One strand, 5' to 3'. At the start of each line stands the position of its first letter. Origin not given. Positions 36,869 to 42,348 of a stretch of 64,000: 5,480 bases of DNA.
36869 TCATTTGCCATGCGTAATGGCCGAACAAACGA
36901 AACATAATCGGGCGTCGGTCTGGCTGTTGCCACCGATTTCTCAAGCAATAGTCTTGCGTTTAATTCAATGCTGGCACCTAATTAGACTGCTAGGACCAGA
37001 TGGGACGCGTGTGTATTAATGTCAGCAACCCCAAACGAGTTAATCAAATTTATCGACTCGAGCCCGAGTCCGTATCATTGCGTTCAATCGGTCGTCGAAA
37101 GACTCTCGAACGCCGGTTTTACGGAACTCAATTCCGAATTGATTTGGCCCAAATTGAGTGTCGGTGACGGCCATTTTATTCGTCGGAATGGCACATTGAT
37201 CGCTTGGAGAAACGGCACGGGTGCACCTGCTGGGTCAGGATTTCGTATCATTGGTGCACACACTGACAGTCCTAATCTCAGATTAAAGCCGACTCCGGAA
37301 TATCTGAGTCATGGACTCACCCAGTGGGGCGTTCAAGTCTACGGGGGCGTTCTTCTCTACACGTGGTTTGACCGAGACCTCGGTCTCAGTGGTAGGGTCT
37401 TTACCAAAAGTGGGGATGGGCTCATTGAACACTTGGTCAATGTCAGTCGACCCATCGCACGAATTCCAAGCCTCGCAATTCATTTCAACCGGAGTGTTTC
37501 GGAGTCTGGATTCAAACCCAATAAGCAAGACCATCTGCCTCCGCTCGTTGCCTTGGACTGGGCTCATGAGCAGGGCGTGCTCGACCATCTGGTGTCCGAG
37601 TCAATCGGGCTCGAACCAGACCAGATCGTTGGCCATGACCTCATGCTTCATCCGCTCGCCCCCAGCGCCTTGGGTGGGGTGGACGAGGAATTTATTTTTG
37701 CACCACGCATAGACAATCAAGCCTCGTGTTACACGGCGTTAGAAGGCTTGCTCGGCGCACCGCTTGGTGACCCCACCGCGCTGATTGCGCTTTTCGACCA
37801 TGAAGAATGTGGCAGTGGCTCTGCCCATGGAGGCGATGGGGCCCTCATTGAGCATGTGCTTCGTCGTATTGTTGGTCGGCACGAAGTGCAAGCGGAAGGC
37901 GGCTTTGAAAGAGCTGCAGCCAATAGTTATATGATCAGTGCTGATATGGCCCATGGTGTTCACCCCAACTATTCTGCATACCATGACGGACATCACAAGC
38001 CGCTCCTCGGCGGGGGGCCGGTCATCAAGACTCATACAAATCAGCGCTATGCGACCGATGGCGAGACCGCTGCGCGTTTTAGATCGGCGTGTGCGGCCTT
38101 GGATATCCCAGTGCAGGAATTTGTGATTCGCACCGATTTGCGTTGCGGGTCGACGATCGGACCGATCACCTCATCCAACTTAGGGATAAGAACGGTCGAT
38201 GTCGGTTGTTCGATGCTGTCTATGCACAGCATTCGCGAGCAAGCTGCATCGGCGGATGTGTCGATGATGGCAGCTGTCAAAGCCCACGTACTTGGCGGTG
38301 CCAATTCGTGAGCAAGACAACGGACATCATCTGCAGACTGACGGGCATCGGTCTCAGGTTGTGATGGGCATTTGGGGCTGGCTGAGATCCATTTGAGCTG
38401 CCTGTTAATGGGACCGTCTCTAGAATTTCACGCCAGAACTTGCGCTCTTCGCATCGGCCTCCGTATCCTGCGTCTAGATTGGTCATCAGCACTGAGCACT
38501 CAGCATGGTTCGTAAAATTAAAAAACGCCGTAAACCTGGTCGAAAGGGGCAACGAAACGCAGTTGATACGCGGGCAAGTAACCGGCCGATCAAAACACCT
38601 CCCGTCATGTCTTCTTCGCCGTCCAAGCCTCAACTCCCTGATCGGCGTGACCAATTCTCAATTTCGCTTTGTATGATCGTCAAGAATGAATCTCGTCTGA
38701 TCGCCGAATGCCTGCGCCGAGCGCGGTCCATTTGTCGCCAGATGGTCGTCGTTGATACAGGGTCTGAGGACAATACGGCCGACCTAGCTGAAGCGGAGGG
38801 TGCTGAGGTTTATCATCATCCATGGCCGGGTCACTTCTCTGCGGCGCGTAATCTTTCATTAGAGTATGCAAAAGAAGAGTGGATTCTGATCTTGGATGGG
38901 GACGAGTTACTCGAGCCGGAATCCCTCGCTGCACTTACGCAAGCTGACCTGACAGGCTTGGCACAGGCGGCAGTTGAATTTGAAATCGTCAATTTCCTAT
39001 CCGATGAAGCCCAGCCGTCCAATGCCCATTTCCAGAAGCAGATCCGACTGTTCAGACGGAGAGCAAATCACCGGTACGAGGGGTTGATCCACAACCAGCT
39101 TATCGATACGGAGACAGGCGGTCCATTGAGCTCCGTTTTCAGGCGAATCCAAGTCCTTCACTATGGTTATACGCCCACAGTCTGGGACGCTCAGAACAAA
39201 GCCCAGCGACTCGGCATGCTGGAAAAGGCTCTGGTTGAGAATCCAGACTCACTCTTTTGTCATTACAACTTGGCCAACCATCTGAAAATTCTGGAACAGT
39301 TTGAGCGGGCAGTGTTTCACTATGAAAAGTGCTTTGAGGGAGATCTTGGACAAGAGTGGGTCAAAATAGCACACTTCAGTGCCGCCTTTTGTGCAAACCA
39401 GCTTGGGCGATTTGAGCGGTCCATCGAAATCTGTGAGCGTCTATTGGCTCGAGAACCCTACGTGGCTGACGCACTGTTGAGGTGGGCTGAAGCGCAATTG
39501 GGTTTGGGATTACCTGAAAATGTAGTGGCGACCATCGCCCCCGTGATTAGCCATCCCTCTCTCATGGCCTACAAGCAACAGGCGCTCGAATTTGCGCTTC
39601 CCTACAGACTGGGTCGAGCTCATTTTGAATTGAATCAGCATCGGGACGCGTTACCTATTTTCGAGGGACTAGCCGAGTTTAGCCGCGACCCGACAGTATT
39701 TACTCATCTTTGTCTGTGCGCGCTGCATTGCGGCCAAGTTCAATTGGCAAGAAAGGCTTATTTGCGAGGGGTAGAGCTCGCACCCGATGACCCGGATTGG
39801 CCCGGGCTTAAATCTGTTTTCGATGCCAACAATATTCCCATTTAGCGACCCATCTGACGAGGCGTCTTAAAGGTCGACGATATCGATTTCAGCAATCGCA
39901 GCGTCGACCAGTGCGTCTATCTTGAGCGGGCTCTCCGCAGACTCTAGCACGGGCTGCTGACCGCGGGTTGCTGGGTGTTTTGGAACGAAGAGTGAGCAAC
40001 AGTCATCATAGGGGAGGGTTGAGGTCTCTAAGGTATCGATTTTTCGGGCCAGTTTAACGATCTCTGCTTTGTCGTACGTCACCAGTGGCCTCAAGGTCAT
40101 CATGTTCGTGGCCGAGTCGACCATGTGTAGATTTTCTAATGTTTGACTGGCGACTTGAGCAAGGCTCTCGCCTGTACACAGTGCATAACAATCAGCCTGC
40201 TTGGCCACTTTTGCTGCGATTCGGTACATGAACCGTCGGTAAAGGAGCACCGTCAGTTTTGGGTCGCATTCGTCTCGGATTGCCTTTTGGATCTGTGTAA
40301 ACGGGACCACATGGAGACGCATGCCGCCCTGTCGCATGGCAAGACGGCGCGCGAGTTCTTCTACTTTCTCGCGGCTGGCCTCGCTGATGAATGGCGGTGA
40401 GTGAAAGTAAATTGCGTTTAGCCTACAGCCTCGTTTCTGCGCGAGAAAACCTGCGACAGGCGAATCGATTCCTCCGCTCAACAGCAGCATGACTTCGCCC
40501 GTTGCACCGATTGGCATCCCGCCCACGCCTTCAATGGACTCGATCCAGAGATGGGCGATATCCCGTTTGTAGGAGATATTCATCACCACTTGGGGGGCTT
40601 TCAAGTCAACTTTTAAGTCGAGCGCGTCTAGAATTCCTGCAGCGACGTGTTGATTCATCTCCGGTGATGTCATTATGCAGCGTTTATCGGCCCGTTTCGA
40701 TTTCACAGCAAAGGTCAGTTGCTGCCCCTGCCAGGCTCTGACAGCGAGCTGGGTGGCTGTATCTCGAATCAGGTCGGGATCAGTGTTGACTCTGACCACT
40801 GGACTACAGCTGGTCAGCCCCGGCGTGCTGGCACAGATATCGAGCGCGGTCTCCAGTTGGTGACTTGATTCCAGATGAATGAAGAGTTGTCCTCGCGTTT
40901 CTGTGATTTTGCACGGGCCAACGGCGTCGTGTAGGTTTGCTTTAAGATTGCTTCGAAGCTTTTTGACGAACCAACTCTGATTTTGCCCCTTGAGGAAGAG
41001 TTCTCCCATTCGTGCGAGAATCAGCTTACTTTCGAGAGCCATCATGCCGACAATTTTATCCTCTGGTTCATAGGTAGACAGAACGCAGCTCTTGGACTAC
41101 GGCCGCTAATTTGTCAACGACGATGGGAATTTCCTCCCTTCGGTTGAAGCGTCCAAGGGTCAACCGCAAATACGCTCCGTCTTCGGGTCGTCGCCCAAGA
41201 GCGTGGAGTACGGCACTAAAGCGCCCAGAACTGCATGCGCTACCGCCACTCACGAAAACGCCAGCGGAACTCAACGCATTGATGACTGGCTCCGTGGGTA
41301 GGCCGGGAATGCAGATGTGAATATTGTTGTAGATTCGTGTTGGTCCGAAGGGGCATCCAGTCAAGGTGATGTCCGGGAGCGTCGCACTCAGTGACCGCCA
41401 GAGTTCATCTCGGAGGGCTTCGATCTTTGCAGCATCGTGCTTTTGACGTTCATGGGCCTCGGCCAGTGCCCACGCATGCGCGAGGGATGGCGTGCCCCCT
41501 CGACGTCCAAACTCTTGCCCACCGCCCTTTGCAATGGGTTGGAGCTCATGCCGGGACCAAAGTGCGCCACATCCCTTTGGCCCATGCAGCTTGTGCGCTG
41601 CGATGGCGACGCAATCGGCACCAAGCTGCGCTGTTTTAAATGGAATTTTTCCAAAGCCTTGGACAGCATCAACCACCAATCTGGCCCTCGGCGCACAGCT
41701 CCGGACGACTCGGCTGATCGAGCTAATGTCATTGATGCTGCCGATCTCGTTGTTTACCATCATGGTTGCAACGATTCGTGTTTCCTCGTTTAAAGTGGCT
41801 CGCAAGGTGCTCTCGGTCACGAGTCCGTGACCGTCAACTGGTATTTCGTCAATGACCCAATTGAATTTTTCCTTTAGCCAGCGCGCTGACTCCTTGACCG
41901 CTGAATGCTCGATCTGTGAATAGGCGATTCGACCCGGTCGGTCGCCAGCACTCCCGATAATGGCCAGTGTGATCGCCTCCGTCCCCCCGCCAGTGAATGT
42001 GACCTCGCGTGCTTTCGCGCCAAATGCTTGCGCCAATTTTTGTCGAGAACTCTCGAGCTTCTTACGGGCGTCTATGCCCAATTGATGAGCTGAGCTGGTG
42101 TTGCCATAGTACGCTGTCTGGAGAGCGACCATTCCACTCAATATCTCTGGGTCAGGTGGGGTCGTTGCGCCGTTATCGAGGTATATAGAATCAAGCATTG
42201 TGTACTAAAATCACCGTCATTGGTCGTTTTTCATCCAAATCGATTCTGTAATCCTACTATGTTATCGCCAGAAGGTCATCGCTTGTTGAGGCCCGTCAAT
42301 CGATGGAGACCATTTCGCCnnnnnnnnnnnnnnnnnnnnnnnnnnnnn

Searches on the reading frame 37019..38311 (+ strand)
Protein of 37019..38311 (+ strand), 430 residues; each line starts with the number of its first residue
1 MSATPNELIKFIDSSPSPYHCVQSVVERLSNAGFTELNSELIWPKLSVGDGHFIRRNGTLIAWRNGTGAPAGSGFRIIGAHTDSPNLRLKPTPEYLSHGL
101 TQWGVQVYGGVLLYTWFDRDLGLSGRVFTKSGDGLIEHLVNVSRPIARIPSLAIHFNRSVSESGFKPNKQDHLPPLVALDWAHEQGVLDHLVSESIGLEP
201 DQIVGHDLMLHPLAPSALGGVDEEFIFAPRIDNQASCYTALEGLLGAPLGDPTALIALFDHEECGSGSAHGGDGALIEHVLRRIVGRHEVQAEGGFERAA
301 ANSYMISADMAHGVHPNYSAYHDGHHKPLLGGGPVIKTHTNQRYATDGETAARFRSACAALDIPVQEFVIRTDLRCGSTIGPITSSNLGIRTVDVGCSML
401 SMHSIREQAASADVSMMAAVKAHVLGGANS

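Call 52: search_protein_families(library=pfam, proteins=[window:37019-38311:+], max_evalue=0.001)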
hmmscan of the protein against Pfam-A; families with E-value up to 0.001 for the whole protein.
window:37019-38311:+ (430 aa): 2 families
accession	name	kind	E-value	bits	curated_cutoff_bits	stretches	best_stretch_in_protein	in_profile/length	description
PF02127.20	Peptidase_M18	-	5.5e-132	441.1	24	1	11-417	1-424/432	Aminopeptidase I zinc metalloprotease (M18)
PF05343.19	Peptidase_M42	-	7e-05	22.5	23.2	1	290-417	164-289/292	M42 glutamyl aminopeptidase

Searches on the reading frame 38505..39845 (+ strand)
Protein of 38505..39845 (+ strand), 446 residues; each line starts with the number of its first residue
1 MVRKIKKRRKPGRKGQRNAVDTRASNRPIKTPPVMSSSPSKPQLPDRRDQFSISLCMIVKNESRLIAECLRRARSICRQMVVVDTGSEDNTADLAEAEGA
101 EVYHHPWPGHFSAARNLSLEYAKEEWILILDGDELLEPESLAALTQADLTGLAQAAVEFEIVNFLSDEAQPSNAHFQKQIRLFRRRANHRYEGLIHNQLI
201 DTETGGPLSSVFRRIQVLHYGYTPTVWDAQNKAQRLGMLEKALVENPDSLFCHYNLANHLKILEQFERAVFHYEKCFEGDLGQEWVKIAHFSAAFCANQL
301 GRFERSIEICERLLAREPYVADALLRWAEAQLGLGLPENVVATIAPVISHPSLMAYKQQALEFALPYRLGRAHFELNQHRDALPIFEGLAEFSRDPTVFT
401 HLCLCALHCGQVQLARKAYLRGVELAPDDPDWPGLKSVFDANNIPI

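Call 52: search_protein_families(library=pfam, proteins=[window:38505-39845:+], max_evalue=0.001)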
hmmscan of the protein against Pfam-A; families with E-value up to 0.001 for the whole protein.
window:38505-39845:+ (446 aa): 12 families
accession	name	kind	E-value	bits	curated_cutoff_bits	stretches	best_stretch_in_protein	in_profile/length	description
PF00535.33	Glycos_transf_2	-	2e-16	60.8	23.3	1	54-170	1-126/168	Glycosyl transferase family 2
PF00515.34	TPR_1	-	3.6e-12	46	27.8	0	252-276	3-27/34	Tetratricopeptide repeat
PF14559.12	TPR_19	-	1.8e-10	41.4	25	0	375-436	3-65/68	Tetratricopeptide repeat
PF13428.12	TPR_14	-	2.5e-10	40.4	23.5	0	293-329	7-43/44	Tetratricopeptide repeat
PF07719.23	TPR_2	-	7e-10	38.7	27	0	252-277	3-28/34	Tetratricopeptide repeat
PF13181.12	TPR_8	-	1.7e-08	34.4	25.7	0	253-278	4-29/34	Tetratricopeptide repeat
PF13704.12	Glyco_tranf_2_4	-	1.2e-07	32.5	27.5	1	60-136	1-84/98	Glycosyl transferase family 2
PF13432.12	TPR_16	-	1.7e-07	32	32.7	0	367-430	1-65/65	Tetratricopeptide repeat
PF13424.12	TPR_12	-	1.9e-06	28.4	30.1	0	245-278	40-73/77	Tetratricopeptide repeat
PF13174.12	TPR_6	-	1.5e-05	25.8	26.3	0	367-390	4-27/33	Tetratricopeptide repeat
PF10111.15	Glyco_tranf_2_2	-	4.5e-05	23.5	27.3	1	54-166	3-128/276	Glycosyltransferase like family 2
PF12804.13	NTP_transf_3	-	0.00052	20.7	27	0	61-147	22-110/160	MobA-like NTP transferase domain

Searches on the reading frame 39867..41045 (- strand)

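Call 52: search_protein_families(library=pfam, proteins=[window:39867-41045:-], max_evalue=0.001)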
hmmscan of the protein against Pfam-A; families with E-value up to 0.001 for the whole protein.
window:39867-41045:- (392 aa): 5 families
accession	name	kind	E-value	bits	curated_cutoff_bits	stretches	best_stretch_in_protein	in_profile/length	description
PF02568.20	ThiI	-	2.4e-65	220.3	20.5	1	180-373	1-194/197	Thiamine biosynthesis protein (ThiI)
PF22025.1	ThiI_fer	-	1.5e-14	54.6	25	1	9-81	2-72/72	ThiI ferredoxin-like domain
PF02926.22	THUMP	-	1.7e-11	44.8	20.6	1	89-168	3-83/84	THUMP domain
PF06508.19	QueC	-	7.9e-06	26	22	1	185-342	2-179/210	Queuosine biosynthesis protein QueC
PF02540.23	NAD_synthase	-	0.00088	18.9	21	0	184-264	20-96/242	NAD synthase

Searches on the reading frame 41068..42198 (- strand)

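Call 67: search_protein_families(library=pfam, proteins=[window:41068-42198:-], max_evalue=0.001)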
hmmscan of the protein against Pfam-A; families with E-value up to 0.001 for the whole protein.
window:41068-42198:- (376 aa): 1 family
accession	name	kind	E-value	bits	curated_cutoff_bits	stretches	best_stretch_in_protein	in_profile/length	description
PF00266.25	Aminotran_5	-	2.4e-58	198.3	21.5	1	5-357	1-368/371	Aminotransferase class-V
